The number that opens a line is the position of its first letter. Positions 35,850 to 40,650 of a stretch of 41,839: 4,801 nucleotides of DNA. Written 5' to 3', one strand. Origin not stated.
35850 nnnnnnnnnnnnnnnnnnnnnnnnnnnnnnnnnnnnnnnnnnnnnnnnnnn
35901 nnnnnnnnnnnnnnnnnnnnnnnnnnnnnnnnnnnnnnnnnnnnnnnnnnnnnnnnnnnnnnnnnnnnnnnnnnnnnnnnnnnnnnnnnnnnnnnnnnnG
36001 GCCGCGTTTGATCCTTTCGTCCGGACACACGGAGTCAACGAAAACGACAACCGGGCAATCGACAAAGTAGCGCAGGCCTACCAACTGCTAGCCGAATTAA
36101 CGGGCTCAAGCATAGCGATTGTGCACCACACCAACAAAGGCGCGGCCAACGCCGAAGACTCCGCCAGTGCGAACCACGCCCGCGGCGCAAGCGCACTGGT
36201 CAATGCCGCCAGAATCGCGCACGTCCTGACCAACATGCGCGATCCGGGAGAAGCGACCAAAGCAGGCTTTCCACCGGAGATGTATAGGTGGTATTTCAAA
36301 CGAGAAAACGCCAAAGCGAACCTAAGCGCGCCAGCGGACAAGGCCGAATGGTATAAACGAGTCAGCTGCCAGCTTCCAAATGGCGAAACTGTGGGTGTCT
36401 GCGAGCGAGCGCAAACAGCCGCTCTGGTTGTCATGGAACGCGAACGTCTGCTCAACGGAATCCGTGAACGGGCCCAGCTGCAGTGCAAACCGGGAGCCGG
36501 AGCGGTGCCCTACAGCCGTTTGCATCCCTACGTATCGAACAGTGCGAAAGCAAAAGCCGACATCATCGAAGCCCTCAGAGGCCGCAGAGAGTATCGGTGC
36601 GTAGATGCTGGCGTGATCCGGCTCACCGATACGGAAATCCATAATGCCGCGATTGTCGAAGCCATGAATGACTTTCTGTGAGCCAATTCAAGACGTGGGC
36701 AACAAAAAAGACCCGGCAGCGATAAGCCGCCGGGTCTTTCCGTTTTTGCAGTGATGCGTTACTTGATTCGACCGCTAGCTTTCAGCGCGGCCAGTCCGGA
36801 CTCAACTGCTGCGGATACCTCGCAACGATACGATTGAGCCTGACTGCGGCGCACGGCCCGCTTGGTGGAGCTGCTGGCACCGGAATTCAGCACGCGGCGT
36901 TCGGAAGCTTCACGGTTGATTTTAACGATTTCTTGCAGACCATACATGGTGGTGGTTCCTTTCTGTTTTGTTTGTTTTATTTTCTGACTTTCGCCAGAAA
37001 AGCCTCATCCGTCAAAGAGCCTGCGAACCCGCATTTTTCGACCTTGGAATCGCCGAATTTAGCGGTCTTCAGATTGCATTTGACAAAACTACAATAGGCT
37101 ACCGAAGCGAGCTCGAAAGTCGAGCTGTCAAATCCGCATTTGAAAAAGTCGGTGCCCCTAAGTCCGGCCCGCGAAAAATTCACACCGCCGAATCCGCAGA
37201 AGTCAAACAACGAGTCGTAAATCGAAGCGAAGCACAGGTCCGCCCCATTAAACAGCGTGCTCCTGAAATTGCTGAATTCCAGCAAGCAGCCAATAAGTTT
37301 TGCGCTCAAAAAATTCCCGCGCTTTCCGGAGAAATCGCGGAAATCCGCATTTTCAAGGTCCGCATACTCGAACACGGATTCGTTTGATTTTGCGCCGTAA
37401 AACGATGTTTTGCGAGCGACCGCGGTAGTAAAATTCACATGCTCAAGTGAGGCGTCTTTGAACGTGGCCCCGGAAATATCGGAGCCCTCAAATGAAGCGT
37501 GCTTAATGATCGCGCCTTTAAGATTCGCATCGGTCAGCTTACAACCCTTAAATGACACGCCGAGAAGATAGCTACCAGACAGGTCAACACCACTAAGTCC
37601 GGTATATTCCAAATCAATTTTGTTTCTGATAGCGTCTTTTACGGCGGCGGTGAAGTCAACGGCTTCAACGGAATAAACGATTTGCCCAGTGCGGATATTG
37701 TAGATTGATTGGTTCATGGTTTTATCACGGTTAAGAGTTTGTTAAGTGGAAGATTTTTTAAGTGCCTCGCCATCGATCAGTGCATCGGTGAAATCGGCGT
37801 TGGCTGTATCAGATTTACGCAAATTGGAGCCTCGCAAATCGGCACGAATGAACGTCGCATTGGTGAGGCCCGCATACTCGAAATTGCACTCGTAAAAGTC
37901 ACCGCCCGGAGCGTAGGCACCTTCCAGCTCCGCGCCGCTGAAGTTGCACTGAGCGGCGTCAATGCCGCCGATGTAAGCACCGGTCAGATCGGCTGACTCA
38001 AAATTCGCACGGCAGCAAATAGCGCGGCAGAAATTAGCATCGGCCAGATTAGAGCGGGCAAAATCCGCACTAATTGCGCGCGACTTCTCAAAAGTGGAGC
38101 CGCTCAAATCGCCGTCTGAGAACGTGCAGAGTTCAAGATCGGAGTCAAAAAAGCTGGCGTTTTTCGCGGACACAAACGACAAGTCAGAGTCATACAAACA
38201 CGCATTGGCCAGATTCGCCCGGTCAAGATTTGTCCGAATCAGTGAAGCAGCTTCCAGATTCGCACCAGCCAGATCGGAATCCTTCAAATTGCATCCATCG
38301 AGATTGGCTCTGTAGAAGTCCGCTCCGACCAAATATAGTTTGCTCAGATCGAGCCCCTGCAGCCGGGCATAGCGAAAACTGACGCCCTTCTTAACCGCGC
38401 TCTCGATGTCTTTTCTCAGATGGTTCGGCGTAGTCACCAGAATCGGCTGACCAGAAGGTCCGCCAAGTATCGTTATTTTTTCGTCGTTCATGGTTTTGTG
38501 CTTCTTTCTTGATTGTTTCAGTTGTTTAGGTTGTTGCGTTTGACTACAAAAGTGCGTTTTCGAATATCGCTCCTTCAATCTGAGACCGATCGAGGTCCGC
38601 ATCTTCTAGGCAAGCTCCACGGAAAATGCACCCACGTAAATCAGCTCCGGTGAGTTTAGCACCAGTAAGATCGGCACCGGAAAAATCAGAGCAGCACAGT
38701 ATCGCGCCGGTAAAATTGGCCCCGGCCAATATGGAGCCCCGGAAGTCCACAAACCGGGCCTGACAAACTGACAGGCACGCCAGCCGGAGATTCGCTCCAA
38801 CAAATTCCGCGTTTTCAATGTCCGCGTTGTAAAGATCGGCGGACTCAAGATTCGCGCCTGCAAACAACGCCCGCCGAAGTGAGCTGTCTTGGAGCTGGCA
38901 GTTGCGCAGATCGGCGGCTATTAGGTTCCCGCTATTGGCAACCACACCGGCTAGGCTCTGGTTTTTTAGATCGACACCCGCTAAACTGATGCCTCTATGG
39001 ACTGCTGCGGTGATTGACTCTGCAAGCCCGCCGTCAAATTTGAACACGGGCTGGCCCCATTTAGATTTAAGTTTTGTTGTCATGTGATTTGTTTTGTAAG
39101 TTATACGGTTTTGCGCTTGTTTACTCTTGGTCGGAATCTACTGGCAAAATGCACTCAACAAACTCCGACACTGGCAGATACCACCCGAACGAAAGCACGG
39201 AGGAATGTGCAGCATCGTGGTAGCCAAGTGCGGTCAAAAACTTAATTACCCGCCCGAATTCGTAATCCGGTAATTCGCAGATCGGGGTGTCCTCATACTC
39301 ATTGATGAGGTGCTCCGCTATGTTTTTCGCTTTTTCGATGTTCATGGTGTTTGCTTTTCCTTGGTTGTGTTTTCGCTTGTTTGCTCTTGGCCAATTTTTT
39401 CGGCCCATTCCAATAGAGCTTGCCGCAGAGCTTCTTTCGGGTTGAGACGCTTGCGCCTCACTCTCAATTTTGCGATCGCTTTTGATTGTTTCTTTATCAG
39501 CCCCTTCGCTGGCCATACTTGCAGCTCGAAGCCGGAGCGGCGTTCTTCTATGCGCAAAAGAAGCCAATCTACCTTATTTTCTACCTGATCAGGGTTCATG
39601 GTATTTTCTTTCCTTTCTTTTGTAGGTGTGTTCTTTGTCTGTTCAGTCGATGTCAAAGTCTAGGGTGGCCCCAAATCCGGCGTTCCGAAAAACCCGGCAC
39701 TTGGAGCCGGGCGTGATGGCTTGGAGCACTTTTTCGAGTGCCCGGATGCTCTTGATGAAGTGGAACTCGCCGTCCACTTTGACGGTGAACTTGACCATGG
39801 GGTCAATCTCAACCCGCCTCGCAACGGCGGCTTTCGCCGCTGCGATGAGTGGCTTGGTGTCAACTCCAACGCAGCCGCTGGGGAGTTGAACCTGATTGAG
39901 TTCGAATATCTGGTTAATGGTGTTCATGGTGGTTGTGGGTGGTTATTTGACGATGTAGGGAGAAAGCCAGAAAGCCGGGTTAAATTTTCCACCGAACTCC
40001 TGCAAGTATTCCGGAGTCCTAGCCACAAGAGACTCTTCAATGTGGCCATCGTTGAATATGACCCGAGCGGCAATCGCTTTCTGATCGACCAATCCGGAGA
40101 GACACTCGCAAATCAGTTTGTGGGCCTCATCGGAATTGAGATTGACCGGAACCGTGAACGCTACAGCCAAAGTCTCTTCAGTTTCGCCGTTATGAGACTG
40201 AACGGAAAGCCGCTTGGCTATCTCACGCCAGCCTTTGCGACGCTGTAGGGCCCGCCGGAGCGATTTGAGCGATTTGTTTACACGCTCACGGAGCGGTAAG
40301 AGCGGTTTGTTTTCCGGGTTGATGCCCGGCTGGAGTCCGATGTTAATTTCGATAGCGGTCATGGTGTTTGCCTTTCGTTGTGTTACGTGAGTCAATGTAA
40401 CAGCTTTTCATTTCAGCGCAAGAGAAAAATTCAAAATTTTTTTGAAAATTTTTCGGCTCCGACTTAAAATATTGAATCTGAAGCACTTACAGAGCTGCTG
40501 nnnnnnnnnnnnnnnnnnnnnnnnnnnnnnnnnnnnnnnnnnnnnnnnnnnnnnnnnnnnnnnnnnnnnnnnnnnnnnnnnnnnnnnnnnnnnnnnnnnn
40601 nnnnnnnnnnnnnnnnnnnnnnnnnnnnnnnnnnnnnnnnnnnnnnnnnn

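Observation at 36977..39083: Three tandem pentapeptide-repeat proteins in the early operon: candidate DNA-mimic anti-defence or topoisomerase-modulating set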

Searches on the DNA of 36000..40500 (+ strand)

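Call 5: search_dna_similar(query=window:36000-40500:+, collection=phages, mode=distant, max_rows=20)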
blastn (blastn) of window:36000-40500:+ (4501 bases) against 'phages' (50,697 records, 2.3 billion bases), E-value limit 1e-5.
No match.

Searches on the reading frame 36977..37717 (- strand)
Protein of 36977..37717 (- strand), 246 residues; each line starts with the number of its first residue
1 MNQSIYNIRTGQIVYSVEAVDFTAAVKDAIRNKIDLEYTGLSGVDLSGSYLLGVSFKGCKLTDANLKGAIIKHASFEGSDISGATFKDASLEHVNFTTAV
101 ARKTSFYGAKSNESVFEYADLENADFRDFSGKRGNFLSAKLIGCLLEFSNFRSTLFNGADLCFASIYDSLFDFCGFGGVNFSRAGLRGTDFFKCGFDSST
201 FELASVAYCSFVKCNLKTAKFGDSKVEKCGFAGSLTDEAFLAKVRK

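Call 4: search_protein_families(library=pfam, proteins=[window:36977-37717:-], max_evalue=0.01)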
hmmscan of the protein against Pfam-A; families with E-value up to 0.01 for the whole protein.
window:36977-37717:- (246 aa): 4 families
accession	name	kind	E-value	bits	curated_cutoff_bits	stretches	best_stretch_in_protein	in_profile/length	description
PF13599.13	Pentapeptide_4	-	1.6e-25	89.4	38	3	53-126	5-78/78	Pentapeptide repeat region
PF00805.28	Pentapeptide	-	2.5e-23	81.7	20.2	2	41-78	3-40/40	Pentapeptide repeats (8 copies)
PF13576.12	Pentapeptide_3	-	1.9e-12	47.6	27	1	53-94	3-47/48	Pentapeptide repeats (9 copies)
PF23894.2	LD_SV2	-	4.6e-05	24.1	29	0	75-128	31-84/92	SV2A/B/C luminal domain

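Call 6: search_protein_families(library=phrogs, proteins=[window:36977-37717:-], max_evalue=0.001)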
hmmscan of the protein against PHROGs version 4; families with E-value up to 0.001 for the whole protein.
window:36977-37717:- (246 aa): 8 families
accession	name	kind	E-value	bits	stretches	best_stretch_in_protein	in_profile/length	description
phrog_12514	-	unknown function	4.4e-22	79.8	2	32-142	137-247/287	-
phrog_15350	-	unknown function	4.1e-17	63.2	1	52-235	83-270/494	-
phrog_923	-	unknown function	1.3e-15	57.2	1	23-128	776-878/990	-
phrog_31265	-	unknown function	2.4e-12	48.3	1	24-127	44-147/264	-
phrog_7713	-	unknown function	1.8e-11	44.7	1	41-95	32-83/103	-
phrog_30240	-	unknown function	1.5e-10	41.5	1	54-228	88-257/438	-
phrog_30747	-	unknown function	2.4e-05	24.4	1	59-169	14-119/431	-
phrog_29257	-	unknown function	0.00057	20.4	0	145-223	125-203/358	-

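Call 23: search_protein_families(library=ncbifam, proteins=[window:36977-37717:-], max_evalue=0.01)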
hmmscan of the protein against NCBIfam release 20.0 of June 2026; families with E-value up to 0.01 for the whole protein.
window:36977-37717:- (246 aa): 18 families
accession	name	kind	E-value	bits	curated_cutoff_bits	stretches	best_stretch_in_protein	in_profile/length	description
NF047416.1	penta_HetL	equivalog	7.7e-16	58.2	260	1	39-190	68-212/218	heterocyst differentiation pentapeptide repeat protein HetL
NF052603.1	penta_Alr5209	equivalog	4.8e-15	55.7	125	1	42-123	16-97/113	Alr5209 family pentapeptide repeat protein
NF033086.2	penta_rpt_Qnr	equivalog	1.4e-13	51.1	240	2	36-161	7-133/211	Qnr family pentapeptide repeat protein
NF000421.1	penta_rpt_QnrVC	exception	7.3e-13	49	460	2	29-161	6-139/218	QnrVC family quinolone resistance pentapeptide repeat protein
NF011743.0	PRK15196.1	equivalog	2.9e-12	46.2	354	1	24-129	212-322/350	type III secretion system effector PipB2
NF000349.1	mfpA_AE000516.2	equivalog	4.1e-12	46.3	360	2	29-111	82-164/183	pentapeptide repeat protein MfpA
NF012152.0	penta_rpt_QnrC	exception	1.4e-11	44.8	500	1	32-161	9-139/221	QnrC family quinolone resistance pentapeptide repeat protein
NF012151.0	penta_rpt_QnrAS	exception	9e-10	38.9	490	1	40-161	12-139/218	QnrAS family quinolone resistance pentapeptide repeat protein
NF000056.3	penta_rpt_QnrS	exception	9.1e-09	35.3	460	1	39-154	16-132/218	QnrS family quinolone resistance pentapeptide repeat protein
NF000071.4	penta_rpt_QnrA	exception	6.2e-08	32.7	450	1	39-154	16-132/218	QnrA family quinolone resistance pentapeptide repeat protein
NF011744.0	PRK15197.1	equivalog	9.3e-08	31.6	274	1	34-122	159-247/291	SPI-2 type III secretion system effector PipB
NF051894.1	anti_phage_HalA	equivalog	5.8e-07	29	250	1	165-232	52-115/338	anti-phage Hailong system effector protein HalA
NF038182.1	penta_rpt_SmQnr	exception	7.8e-07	29.1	460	1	31-109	117-195/215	SmQnr family pentapeptide repeat protein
NF033375.2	penta_rpt_QnrE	exception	8.6e-07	29.2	480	1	45-98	120-173/214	QnrE family quinolone resistance pentapeptide repeat protein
NF000139.2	penta_rpt_QnrD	exception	8.7e-07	29.1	425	1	54-160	28-135/214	QnrD family quinolone resistance pentapeptide repeat protein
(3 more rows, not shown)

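Call 24: search_protein_families(library=padloc, proteins=[window:36977-37717:-], max_evalue=0.01)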
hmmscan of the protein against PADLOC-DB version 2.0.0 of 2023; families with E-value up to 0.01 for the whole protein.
window:36977-37717:- (246 aa): 0 families

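Call 72: find_related_loci(query=window:36977-37717:-, collection=viral_contigs, flank=6000)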
Query window:36977-37717:- (246 aa) in viral_contigs; peptide patterns used: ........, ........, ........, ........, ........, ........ (x = any residue, [..] = any of these).
5 stretches matched a pattern, but none encodes a relative of the query by tblastn (E <= 1e-3).

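Call 73: predict_structure(alignment_id=A4)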
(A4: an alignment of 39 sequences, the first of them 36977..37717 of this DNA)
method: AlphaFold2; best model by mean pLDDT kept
length: 246 residues; sequences in the alignment: 39
mean_pLDDT: 88.9   pTM: 0.83
mean pLDDT of the five models: 88.9, 88.6, 88.6, 88.0, 86.2
residues with pLDDT >= 90: 188; 70-90: 23; 50-70: 25; < 50: 10
segments of 3 or more residues with pLDDT < 50: 1-7
pLDDT, mean of each block of 10 residues (from residue 1): 43 52 88 93 96 97 98 98 97 98 97 97 94 84 98 97 98 97 97 97 95 94 82 62 70
secondary structure, 60 per line:
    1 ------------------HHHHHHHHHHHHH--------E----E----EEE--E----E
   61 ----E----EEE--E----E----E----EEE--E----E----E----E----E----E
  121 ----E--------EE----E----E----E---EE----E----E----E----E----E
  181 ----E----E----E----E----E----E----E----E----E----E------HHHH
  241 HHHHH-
elements in order: H19-31 E50-52 E70-72 E90-92 H237-245

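Call 88: list_cluster_members(proteins=[window:36977-37717:-, window:37742-38491:-, window:38544-39083:-])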
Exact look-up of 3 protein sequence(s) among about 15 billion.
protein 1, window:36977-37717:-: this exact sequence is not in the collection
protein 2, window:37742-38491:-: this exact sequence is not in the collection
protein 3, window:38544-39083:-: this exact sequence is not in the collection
